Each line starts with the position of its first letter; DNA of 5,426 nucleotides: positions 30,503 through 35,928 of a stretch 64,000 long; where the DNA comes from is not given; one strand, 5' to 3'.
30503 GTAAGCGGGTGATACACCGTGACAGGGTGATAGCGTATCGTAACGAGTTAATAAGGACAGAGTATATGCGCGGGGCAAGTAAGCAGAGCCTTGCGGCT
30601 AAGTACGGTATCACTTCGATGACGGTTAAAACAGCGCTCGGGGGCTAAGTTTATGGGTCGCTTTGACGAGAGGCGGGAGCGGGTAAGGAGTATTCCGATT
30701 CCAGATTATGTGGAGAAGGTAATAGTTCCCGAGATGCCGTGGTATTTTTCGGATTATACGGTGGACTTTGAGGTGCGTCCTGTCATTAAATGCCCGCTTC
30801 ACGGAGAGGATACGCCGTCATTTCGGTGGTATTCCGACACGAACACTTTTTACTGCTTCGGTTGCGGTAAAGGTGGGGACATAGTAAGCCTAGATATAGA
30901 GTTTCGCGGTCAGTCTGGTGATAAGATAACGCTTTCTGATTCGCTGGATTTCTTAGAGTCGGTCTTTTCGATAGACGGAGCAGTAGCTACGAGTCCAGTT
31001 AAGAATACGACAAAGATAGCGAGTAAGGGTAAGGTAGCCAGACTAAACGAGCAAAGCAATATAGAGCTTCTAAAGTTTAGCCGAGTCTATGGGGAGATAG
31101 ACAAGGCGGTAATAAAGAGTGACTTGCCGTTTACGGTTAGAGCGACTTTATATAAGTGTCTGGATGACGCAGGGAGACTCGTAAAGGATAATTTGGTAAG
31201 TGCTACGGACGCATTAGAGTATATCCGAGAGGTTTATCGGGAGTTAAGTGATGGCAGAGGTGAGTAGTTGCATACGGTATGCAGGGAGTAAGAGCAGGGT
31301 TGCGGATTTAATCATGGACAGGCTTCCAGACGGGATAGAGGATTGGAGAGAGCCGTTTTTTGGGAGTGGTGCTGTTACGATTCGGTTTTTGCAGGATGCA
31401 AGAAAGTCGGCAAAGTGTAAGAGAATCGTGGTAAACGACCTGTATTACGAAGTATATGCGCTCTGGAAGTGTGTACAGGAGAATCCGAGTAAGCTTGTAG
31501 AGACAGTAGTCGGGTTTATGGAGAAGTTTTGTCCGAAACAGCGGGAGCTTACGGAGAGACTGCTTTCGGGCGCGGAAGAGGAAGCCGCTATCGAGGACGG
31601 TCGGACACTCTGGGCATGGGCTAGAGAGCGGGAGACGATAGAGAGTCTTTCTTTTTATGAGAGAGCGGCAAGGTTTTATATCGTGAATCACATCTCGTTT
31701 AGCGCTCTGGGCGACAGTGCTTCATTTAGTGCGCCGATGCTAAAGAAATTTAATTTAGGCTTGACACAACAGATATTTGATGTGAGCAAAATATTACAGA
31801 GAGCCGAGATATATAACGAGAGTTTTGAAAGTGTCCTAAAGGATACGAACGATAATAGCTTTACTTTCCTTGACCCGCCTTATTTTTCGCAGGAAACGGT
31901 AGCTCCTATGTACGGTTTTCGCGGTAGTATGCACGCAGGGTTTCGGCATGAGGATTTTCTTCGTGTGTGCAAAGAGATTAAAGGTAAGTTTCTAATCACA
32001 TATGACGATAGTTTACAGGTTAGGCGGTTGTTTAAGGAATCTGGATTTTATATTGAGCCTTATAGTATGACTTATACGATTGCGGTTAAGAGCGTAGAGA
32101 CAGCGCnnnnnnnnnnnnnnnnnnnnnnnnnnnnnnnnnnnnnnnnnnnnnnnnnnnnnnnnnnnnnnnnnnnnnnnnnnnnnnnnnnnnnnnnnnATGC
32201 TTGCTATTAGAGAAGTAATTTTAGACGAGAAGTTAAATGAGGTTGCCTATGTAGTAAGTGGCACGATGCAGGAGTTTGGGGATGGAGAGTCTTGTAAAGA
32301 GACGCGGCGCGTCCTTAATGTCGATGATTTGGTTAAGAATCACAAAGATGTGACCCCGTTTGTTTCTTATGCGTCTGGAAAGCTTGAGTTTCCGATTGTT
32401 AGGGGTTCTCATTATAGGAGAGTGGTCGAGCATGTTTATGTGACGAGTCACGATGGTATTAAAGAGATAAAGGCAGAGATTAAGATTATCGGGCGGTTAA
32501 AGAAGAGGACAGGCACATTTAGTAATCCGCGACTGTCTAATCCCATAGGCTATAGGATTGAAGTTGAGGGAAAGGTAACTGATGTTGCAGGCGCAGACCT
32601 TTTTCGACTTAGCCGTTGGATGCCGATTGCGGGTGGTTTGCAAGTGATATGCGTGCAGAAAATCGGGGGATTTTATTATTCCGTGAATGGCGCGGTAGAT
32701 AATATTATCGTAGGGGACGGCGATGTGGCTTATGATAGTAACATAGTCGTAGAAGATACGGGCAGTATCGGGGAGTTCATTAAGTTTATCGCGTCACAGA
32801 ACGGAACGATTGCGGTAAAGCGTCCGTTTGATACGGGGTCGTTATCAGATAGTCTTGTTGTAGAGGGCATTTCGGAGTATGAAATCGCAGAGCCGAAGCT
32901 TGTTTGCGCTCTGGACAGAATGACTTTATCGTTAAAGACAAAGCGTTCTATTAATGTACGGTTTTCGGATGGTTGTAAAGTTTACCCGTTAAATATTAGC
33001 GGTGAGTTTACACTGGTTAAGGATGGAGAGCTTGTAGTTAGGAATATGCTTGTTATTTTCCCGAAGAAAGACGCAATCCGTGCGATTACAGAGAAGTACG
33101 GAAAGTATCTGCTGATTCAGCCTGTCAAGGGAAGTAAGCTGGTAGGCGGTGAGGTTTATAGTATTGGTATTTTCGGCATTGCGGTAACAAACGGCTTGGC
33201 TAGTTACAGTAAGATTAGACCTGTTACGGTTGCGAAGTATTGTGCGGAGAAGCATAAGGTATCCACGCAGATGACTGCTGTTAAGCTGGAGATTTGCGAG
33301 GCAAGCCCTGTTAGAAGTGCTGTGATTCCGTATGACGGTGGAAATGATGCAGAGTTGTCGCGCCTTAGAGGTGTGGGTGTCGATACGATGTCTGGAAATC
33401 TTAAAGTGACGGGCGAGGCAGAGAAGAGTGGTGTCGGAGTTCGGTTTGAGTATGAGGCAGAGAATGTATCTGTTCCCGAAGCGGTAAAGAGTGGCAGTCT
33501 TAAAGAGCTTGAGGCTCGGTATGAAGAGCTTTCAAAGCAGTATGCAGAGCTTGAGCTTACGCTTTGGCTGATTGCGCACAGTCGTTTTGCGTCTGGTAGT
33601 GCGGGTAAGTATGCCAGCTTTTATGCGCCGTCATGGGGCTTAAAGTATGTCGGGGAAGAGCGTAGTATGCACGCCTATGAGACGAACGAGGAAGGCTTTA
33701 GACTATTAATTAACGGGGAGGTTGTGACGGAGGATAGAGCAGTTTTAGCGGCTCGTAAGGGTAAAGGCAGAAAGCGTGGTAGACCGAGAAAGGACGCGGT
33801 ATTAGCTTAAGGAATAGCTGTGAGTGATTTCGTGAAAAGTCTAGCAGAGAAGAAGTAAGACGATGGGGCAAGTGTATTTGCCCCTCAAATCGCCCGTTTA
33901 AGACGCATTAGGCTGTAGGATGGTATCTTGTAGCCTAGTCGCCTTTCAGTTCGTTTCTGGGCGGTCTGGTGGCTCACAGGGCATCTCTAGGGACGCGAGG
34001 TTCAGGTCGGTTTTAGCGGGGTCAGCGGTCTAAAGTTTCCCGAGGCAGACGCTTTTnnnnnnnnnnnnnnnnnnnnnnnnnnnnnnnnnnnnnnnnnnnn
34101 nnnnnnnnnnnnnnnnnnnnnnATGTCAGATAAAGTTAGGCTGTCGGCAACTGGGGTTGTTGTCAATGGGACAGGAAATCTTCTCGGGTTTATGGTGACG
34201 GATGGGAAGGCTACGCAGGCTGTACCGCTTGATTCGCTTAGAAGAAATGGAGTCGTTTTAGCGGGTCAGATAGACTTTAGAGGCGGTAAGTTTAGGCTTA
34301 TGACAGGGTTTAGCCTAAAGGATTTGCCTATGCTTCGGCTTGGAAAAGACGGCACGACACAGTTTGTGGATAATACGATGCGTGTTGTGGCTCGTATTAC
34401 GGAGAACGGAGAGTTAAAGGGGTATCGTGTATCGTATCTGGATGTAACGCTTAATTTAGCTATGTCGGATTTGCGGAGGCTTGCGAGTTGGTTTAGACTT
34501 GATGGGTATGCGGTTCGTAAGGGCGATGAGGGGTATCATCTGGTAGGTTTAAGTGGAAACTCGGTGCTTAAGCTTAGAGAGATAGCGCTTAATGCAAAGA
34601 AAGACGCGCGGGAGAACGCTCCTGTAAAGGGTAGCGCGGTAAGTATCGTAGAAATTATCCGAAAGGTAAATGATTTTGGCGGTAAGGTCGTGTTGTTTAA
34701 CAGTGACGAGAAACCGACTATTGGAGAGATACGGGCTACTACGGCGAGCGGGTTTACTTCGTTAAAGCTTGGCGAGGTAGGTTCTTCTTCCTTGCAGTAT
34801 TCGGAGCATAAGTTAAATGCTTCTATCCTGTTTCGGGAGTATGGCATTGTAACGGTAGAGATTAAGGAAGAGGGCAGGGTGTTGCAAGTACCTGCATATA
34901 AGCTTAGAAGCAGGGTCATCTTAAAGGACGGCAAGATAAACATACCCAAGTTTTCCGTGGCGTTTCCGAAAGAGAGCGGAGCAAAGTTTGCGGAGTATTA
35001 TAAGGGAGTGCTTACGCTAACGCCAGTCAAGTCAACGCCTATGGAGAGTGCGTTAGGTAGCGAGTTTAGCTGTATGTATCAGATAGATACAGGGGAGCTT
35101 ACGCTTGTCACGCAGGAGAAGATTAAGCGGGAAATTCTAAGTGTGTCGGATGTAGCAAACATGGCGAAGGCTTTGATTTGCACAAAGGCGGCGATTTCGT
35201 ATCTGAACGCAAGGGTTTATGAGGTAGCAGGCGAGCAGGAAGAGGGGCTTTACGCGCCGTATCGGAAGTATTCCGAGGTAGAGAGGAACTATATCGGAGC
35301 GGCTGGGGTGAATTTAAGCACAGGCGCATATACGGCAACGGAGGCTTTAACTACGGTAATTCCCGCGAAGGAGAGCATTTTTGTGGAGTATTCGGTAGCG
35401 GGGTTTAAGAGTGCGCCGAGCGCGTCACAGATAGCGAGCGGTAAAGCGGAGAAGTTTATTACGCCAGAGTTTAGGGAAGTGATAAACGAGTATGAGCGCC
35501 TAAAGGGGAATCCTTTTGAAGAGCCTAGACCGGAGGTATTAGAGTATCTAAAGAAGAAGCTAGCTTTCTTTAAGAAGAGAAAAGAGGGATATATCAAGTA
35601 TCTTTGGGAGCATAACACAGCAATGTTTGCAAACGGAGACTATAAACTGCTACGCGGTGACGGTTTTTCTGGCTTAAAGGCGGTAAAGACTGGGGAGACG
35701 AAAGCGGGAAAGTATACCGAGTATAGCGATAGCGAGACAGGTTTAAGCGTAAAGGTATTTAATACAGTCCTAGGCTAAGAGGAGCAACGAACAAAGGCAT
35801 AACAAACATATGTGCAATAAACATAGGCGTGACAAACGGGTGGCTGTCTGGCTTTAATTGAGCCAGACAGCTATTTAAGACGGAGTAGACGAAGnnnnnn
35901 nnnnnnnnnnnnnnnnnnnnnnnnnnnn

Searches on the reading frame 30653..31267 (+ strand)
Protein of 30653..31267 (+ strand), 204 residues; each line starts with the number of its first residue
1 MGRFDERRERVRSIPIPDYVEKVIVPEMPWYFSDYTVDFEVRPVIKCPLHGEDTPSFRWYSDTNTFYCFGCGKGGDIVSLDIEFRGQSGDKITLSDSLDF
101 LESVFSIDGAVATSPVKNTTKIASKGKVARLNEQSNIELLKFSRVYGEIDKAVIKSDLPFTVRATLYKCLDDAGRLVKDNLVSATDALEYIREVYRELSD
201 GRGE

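Call 95: search_protein_families(library=pfam, proteins=[window:30653-31267:+], max_evalue=0.001)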
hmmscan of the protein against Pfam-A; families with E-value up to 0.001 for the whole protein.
window:30653-31267:+ (204 aa): 1 family
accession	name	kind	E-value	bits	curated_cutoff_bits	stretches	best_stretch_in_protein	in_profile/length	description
PF01807.25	Zn_ribbon_DnaG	-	1.5e-10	41.2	24.9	1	46-81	35-70/98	CHC2 zinc finger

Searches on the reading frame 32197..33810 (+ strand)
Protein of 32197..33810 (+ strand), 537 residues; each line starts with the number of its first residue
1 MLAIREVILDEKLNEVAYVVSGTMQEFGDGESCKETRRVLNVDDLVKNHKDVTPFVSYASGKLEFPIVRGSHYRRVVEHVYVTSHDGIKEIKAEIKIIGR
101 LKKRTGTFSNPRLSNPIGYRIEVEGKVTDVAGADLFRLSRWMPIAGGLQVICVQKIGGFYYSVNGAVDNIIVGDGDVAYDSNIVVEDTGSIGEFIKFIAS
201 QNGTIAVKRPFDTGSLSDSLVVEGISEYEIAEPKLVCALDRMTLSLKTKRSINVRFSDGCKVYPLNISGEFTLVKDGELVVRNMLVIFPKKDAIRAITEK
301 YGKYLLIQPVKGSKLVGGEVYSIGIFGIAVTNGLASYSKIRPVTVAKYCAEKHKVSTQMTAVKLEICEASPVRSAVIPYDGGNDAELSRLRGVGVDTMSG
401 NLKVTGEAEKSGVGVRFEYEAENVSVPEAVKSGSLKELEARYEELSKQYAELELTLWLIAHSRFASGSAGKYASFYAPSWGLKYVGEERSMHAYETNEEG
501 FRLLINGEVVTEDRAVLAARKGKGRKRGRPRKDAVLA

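Call 5: search_protein_families(library=pfam, proteins=[window:32197-33810:+], max_evalue=0.1)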
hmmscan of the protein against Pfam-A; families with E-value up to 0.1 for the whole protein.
window:32197-33810:+ (537 aa): 2 families
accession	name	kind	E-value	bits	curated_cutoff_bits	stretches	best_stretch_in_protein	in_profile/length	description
PF02178.24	AT_hook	-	0.0093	16.2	17.4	1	524-535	1-12/13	AT hook motif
PF16497.10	MHC_I_3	-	0.041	14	35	1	200-272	60-132/198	MHC-I family domain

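Call 19: search_protein_families(library=phrogs, proteins=[window:32197-33810:+], max_evalue=0.01)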
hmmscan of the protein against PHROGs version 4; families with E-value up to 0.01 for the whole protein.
window:32197-33810:+ (537 aa): 0 families

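Call 72: search_protein_families(library=ncbifam, proteins=[window:32197-33810:+], max_evalue=0.01)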
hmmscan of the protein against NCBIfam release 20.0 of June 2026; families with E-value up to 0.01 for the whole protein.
window:32197-33810:+ (537 aa): 0 families

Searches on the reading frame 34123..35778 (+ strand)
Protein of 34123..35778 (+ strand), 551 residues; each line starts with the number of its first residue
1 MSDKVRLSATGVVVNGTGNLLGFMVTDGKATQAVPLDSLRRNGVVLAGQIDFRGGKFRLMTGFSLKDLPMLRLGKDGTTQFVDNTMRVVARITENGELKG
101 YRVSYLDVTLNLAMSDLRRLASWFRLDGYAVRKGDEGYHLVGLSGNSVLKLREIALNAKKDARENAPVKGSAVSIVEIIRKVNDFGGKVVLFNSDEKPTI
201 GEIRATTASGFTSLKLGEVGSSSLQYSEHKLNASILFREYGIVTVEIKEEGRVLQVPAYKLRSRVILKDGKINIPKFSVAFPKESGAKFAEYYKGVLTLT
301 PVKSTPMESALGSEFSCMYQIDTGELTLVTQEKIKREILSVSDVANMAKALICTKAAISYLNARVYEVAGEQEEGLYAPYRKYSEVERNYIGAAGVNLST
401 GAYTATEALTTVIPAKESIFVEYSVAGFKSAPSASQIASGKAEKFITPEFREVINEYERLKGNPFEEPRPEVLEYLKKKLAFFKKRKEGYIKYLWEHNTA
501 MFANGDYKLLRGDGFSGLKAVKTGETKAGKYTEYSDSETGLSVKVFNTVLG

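Call 5: search_protein_families(library=pfam, proteins=[window:34123-35778:+], max_evalue=0.1)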
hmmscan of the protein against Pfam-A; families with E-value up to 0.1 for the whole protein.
window:34123-35778:+ (551 aa): 0 families

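Call 19: search_protein_families(library=phrogs, proteins=[window:34123-35778:+], max_evalue=0.01)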
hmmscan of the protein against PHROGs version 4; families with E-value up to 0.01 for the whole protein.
window:34123-35778:+ (551 aa): 1 family
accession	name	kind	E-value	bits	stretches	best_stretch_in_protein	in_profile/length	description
phrog_2426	-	unknown function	8.1e-06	25.5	1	212-459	411-651/736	-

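Call 20: search_solved_structures(query=window:34123-35778:+, max_evalue=1)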
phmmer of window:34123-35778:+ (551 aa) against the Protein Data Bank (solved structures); distinct sequences matched with E-value up to 1: 2.
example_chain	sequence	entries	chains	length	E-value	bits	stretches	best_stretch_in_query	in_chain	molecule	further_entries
2z2n_A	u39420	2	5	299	0.11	14.6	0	70-103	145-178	virginiamycin B lyase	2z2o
2z2p_A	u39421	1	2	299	0.11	14.6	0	70-103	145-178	Virginiamycin B lyase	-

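Call 72: search_protein_families(library=ncbifam, proteins=[window:34123-35778:+], max_evalue=0.01)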
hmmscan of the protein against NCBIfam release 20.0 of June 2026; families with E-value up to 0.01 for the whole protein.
window:34123-35778:+ (551 aa): 0 families

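Call 76: search_dna_similar(query=window:34123-35778:+, collection=phages, mode=protein, max_rows=25, max_evalue=0.01)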
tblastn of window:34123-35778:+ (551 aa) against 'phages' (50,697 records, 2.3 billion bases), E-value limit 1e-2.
No match.
